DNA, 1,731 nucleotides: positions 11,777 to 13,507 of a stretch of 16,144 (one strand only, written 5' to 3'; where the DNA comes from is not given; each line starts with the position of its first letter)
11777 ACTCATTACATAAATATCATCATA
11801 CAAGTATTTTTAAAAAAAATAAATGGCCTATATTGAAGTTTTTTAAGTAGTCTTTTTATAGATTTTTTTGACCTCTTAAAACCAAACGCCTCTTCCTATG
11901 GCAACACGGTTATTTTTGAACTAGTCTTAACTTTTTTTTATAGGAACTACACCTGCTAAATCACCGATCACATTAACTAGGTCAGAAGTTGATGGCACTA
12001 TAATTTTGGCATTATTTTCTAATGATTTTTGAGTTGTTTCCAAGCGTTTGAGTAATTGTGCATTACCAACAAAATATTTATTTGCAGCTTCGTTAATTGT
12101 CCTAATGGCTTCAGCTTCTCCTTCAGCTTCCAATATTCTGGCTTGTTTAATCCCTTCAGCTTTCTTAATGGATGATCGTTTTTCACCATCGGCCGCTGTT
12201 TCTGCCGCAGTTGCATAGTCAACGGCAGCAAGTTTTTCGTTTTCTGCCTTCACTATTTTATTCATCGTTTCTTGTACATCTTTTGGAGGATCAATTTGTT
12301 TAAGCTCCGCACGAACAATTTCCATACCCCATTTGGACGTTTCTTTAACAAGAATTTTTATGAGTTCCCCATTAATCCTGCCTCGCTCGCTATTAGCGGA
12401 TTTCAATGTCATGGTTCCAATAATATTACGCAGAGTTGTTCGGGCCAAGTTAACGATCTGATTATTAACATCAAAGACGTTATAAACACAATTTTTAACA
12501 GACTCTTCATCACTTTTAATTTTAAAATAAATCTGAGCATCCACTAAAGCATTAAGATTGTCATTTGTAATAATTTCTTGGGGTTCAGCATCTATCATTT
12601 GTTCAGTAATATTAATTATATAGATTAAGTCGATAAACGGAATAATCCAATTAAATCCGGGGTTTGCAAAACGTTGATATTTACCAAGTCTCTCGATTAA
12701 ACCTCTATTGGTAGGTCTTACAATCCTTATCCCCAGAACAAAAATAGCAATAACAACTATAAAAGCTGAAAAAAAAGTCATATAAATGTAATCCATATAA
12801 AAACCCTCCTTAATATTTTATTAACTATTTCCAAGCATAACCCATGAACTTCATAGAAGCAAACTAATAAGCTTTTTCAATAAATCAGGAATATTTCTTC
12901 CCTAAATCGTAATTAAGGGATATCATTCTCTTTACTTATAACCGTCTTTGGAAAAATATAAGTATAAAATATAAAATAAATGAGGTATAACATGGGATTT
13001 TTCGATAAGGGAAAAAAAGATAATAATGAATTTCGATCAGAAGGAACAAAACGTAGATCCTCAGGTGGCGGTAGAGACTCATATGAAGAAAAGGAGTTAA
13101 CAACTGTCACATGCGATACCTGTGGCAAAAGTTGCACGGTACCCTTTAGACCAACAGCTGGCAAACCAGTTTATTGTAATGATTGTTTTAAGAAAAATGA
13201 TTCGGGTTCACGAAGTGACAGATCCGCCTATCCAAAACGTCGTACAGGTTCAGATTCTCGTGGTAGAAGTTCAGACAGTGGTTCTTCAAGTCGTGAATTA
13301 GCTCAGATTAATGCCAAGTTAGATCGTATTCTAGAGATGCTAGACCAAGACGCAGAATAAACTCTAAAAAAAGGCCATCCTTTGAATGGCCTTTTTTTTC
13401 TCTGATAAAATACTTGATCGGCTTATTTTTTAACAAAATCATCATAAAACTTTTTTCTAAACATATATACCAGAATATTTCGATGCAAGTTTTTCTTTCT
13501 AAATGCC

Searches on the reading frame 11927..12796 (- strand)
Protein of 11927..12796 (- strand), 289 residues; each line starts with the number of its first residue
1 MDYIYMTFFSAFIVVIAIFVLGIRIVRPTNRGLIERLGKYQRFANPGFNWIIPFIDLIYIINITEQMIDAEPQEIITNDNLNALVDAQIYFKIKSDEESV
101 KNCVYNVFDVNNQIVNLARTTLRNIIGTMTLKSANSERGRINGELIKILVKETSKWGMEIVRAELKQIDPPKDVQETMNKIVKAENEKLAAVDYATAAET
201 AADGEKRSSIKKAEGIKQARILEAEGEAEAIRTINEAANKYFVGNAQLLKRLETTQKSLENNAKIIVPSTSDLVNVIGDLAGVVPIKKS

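Call 3: search_protein_families(library=pfam, proteins=[window:11927-12796:-], max_evalue=1)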
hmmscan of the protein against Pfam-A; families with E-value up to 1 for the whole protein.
window:11927-12796:- (289 aa): 3 families
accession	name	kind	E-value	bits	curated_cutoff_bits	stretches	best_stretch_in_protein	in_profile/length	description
PF01145.31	Band_7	-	4e-36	125.1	23.6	1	25-197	2-174/176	SPFH domain / Band 7 family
PF02637.23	GatB_Yqey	-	0.056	13.7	27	1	55-152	49-146/148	GatB domain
PF21800.4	KH_KRR1_2nd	-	0.067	13.6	27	0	236-287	13-64/91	KRR1 small subunit processome component, second KH domain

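Call 4: search_protein_families(library=padloc, proteins=[window:11927-12796:-], max_evalue=1)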
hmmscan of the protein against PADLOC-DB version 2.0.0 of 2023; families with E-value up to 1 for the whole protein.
window:11927-12796:- (289 aa): 0 families

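Call 29: find_related_loci(query=window:11927-12793:-, collection=genome_contigs, flank=10000)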
Query window:11927-12793:- (288 aa) in genome_contigs; peptide patterns used: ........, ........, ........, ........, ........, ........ (x = any residue, [..] = any of these).
600 stretches matched a pattern (row limit reached: there are more); 548 encode a relative of the query (tblastn E <= 1e-3); the best 80 are kept; 80 distinct loci.
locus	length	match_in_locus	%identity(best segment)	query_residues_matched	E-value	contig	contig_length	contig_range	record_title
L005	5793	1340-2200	75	2-288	2e-148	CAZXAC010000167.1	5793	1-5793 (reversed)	MAG TPA_asm: uncultured Lentisphaera sp. isolate binchicken_co111_196 genome assembly, contig: NODE_30653_length_5793_co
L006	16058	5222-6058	77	10-288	2e-147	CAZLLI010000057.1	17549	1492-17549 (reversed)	MAG TPA_asm: uncultured bacterium isolate SRP173033_co3_72 genome assembly, contig: NODE_3940_length_17549_cov_9.876872,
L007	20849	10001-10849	76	2-285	7e-146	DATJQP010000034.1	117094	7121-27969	MAG TPA_asm: Bacteroidota bacterium isolate SMAG_U14944 k141_77891, whole genome shotgun sequence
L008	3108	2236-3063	78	13-288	2e-152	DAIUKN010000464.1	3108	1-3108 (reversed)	MAG TPA_asm: Bacteroidota bacterium isolate CTOTU26107 NODE_38521_length_3108_cov_3.869964, whole genome shotgun sequenc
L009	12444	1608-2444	77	10-288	1e-145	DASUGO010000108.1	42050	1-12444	MAG TPA_asm: Candidatus Krumholzibacteriia bacterium isolate SMAG_U1407 k141_746116, whole genome shotgun sequence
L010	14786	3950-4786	78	10-287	1e-145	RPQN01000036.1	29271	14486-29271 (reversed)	MAG: Ignavibacteriae bacterium isolate metabat2.334 metabat2.334_Contig_542850, whole genome shotgun sequence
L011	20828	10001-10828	76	12-287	2e-144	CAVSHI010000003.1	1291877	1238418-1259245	MAG: Ignavibacteriota bacterium isolate MFD01476.bin.1.124 genome assembly, contig: contig_39632, whole genome shotgun s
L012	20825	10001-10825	77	14-288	2e-144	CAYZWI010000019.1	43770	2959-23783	MAG TPA_asm: uncultured bacterium isolate SRP192927_co7_350 genome assembly, contig: NODE_1209_length_43770_cov_57.06011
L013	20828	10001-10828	76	13-288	1e-144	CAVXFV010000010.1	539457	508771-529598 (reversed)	MAG: Candidatus Latescibacteria bacterium isolate MFD02416.bin.2.66 genome assembly, contig: contig_78448, whole genome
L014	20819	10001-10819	76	15-287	9e-144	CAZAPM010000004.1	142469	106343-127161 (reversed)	MAG TPA_asm: uncultured Planctomycetales bacterium isolate binchicken_co79_72 genome assembly, contig: NODE_43_length_14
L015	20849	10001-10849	75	5-287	9e-144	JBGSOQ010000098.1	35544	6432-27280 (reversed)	MAG: Ignavibacteriaceae bacterium isolate JTS-AC284 k141_2145707, whole genome shotgun sequence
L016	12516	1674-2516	75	7-287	2e-143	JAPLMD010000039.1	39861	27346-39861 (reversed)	MAG: Candidatus Omnitrophota bacterium isolate LacPavin_0920_SED5_MAG_41_13 LacPavin_0920_SED5_scaffold_2475530, whole g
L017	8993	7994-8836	75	7-287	2e-143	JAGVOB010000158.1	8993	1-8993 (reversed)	MAG: Candidatus Omnitrophota bacterium isolate DeMMO3_15 c_000000036847, whole genome shotgun sequence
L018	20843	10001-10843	73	8-288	3e-143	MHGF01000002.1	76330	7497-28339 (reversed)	MAG: Omnitrophica WOR_2 bacterium GWF2_43_52 gwf2_scaffold_1159, whole genome shotgun sequence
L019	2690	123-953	76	12-288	5e-151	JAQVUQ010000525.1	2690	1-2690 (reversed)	MAG: bacterium isolate STF1_6 NODE_190436_length_2690_cov_1.786968_Sandtown_F1, whole genome shotgun sequence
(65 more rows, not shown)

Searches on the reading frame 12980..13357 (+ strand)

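Call 3: search_protein_families(library=pfam, proteins=[window:12980-13357:+], max_evalue=1)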
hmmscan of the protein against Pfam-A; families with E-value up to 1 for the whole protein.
window:12980-13357:+ (126 aa): 5 families
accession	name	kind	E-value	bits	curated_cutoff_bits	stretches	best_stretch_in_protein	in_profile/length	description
PF23477.1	zf_Tbcl_2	-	4.5e-16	58.7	27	1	38-73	1-36/37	Probable treble clef zinc finger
PF13314.11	DUF4083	-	0.016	15.6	25.4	1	98-123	31-56/57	Domain of unknown function (DUF4083)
PF00569.23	ZZ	-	0.023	14.9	21.4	1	42-57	4-19/45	Zinc finger, ZZ type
PF14599.11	zinc_ribbon_6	-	0.085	13.2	27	0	38-59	25-46/59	Zinc-ribbon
PF24254.1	DUF7455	-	0.17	11.9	27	1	42-73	4-36/54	Domain of unknown function (DUF7455)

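Call 4: search_protein_families(library=padloc, proteins=[window:12980-13357:+], max_evalue=1)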
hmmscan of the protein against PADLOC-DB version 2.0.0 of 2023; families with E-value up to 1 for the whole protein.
window:12980-13357:+ (126 aa): 0 families
